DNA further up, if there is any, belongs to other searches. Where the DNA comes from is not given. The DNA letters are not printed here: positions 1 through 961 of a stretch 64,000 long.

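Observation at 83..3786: Four-gene GHKL-ATPase cassette: a candidate uncharacterised defence system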

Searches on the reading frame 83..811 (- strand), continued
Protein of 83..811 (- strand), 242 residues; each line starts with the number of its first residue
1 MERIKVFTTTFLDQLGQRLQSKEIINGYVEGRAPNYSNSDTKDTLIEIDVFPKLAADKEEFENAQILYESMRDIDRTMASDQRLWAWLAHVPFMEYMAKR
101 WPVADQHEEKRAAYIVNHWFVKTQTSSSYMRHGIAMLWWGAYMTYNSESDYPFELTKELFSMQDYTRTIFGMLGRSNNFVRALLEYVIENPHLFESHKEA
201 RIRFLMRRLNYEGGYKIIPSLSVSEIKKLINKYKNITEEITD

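Call 86: search_protein_families(library=pfam, proteins=[P0094, P0153, P0187, P0196, P0172, P0095, P0211], max_evalue=0.01)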
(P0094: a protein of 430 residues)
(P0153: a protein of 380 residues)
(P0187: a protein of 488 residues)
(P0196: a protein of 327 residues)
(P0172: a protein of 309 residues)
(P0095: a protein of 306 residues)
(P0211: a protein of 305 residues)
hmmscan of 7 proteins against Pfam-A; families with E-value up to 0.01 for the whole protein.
P0094 (430 aa): 2 families
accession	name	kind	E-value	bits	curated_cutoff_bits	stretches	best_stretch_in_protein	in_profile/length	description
PF19866.4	DUF6339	-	2.3e-54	184.3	23.2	1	64-235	2-171/175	Family of unknown function (DUF6339)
PF20731.2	RE_NgoFVII_C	-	5.7e-16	59.2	23.8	1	283-413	7-129/131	NgoFVII C-terminal B3-like DNA-binding domain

P0153 (380 aa): 1 family
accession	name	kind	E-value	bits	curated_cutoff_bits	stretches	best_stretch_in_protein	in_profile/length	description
PF19866.4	DUF6339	-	2.5e-44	151.6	23.2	1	62-229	1-174/175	Family of unknown function (DUF6339)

P0187 (488 aa): 1 family
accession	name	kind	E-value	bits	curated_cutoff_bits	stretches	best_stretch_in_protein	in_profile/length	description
PF19866.4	DUF6339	-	5.6e-41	140.6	23.2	1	76-244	2-174/175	Family of unknown function (DUF6339)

P0196 (327 aa): 1 family
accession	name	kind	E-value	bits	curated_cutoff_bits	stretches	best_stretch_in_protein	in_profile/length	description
PF19866.4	DUF6339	-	3e-47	161.1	23.2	1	64-250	1-173/175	Family of unknown function (DUF6339)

P0172 (309 aa): 1 family
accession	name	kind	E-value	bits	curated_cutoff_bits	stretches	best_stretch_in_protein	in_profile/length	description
PF19866.4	DUF6339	-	4.2e-48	163.9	23.2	1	61-230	1-173/175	Family of unknown function (DUF6339)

P0095 (306 aa): 1 family
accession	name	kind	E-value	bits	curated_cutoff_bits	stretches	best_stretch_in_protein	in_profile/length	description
PF19866.4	DUF6339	-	3.5e-51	173.9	23.2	1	129-294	1-170/175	Family of unknown function (DUF6339)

P0211 (305 aa): 2 families
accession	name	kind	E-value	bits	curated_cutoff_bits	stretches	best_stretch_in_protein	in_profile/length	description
PF19866.4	DUF6339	-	2.1e-42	145.3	23.2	1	64-182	2-118/175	Family of unknown function (DUF6339)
PF00392.27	GntR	-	0.0031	17.6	27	1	259-291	29-61/64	Bacterial regulatory proteins, gntR family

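Call 89: search_solved_structures(query=A3, max_evalue=5)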
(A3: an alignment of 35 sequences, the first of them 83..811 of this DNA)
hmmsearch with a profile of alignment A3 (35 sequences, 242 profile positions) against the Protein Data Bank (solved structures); distinct sequences matched with E-value up to 5: 0.

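Call 113: search_dna_similar(query=P0094, collection=plasmids, mode=protein, max_evalue=0.001, max_rows=10)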
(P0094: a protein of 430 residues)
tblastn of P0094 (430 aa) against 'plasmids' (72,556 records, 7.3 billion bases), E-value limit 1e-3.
Records with a match: 21; places in all: 24; records where one place covers at least 80% of the query: 0.
Best place of each record, by identity: <60% 21.
By first word of the organism name: Lactococcus 6; Priestia 3; Finegoldia 2; Planococcus 1; Deinococcus 1; Halobaculum 1; Haloplanus 1; Halorussus 1; Caldicellulosiruptor 1; Halomicrobium 1; and 3 more.
By predicted mobility (MOB-suite, as given by PLSDB): non-mobilizable 8; mobilizable 7; conjugative 6.
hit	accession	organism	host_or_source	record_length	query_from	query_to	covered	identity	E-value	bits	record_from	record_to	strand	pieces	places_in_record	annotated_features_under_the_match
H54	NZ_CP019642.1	Planococcus lenghuensis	whole organism,crude oil-contamination ...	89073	15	233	51%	34.6%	7e-28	124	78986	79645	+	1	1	DUF6339 family protein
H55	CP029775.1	Deinococcus actinosclerus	mixed culture,wastewater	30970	4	245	56%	25.9%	1e-12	77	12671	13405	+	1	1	hypothetical protein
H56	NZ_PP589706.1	Lactococcus sp.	Bacterial culture,Dairy environment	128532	40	277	55%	25.8%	3e-8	64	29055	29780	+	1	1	DUF6339 family protein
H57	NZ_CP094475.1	Lactococcus lactis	kefir grains,pure culture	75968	40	262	52%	25.8%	4e-8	63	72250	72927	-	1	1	DUF6339 family protein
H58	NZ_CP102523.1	Lactococcus lactis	Homo sapiens,Cell culture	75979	40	262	52%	25.8%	4e-8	63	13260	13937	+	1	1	DUF6339 family protein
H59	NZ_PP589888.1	Lactococcus sp.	Bacterial culture,Dairy environment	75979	40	262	52%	25.8%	4e-8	63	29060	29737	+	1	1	DUF6339 family protein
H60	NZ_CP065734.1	Lactococcus lactis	-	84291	40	262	52%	25.8%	4e-8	63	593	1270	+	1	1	DUF6339 family protein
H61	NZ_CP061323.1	Lactococcus lactis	butter,butter starter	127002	40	262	52%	25.8%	4e-8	63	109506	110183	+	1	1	DUF6339 family protein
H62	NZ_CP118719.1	Priestia aryabhattai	Pure isolate,Tap water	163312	26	243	51%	26.2%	7e-11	72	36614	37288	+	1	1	DUF6339 family protein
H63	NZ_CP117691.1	Priestia megaterium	ginseng,Single cell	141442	26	243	51%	26.2%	8e-11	72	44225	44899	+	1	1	DUF6339 family protein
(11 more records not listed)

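Call 116: list_cluster_members(proteins=[P0094, P0153, P0187])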
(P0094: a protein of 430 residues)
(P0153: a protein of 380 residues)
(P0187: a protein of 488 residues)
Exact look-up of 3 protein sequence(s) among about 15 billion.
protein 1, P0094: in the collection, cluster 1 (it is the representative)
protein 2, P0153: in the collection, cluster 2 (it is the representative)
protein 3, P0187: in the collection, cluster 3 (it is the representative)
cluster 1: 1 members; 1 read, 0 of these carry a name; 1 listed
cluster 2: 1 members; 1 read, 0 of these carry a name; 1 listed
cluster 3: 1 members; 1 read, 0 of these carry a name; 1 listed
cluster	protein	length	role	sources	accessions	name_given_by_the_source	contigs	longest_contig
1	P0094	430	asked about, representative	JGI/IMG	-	-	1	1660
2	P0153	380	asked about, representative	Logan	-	-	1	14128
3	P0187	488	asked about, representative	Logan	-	-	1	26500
